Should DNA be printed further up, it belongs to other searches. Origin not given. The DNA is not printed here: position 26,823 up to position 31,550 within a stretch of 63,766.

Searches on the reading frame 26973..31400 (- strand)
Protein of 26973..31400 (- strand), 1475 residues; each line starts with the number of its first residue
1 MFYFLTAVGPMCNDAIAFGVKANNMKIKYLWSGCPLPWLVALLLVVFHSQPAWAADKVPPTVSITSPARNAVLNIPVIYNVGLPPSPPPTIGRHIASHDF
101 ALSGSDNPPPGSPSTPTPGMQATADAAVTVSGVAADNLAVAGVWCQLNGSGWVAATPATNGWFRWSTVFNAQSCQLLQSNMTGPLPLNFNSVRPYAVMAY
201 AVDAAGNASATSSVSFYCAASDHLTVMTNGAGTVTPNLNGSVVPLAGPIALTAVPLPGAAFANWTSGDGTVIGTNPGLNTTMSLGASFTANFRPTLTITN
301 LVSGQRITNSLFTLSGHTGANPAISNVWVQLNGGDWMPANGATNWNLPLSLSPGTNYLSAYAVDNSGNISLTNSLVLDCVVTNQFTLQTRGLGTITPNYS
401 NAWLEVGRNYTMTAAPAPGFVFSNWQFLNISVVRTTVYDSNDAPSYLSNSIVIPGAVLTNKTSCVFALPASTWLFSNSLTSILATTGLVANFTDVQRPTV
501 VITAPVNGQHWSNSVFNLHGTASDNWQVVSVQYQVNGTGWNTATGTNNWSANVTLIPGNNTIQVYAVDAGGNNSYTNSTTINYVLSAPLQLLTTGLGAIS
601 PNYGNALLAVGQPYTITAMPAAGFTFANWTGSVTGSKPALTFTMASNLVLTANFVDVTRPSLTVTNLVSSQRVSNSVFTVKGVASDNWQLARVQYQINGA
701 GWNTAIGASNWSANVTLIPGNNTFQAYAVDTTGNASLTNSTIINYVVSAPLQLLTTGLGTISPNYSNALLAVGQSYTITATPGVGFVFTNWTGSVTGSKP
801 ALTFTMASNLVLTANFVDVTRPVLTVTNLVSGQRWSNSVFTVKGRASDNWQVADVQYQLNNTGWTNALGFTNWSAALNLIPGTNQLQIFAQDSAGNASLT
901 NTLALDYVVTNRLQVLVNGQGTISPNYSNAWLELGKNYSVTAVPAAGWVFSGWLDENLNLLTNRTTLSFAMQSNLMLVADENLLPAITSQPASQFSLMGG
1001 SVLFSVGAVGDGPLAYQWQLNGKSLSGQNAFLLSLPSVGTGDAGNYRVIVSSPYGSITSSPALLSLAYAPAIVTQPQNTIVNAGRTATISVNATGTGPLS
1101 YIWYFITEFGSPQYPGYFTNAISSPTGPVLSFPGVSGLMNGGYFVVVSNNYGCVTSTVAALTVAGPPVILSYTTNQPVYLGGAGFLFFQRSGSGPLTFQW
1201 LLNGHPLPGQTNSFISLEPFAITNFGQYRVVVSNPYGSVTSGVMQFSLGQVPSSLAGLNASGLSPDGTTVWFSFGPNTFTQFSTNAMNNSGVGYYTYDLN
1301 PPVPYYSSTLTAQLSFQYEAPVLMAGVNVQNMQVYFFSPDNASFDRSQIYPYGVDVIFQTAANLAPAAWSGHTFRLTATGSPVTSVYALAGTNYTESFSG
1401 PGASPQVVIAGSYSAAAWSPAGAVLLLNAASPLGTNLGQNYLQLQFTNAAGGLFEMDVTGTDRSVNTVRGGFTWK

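Call 8: search_protein_families(library=pfam, proteins=[window:26973-31400:-], max_evalue=0.001)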
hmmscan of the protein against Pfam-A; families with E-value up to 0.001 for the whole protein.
window:26973-31400:- (1475 aa): 10 families
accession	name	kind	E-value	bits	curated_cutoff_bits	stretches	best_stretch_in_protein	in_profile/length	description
PF18998.6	Flg_new_2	-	2.9e-39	133.3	23.6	4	754-818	6-71/73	Divergent InlB B-repeat domain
PF17957.7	Big_7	-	2.1e-19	70.4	24.1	1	498-564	1-70/70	Bacterial Ig domain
PF09136.16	Glucodextran_B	-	1.6e-17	63.7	27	1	498-581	1-79/83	Glucodextranase, domain B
PF13927.12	Ig_3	-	2.4e-16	60.4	30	2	1070-1149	2-78/78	Immunoglobulin domain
PF07679.22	I-set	-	2.9e-09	37.3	23.7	0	985-1060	1-85/90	Immunoglobulin I-set domain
PF19077.6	Big_13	-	1.2e-05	26.1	27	0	515-580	30-97/102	Bacterial Ig-like domain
PF07495.19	Y_Y_Y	-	1.9e-05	24.9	26.6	0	540-584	21-63/65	Y_Y_Y domain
PF13895.12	Ig_2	-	3.6e-05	24.3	27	0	1013-1064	28-77/79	Immunoglobulin domain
PF13290.12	CHB_HEX_C_1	-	4.3e-05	23.8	22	0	548-576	38-65/67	Chitobiase/beta-hexosaminidase C-terminal domain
PF06832.18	BiPBP_C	-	0.0004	20.6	26.8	0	1164-1241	9-87/90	Penicillin-Binding Protein C-terminus Family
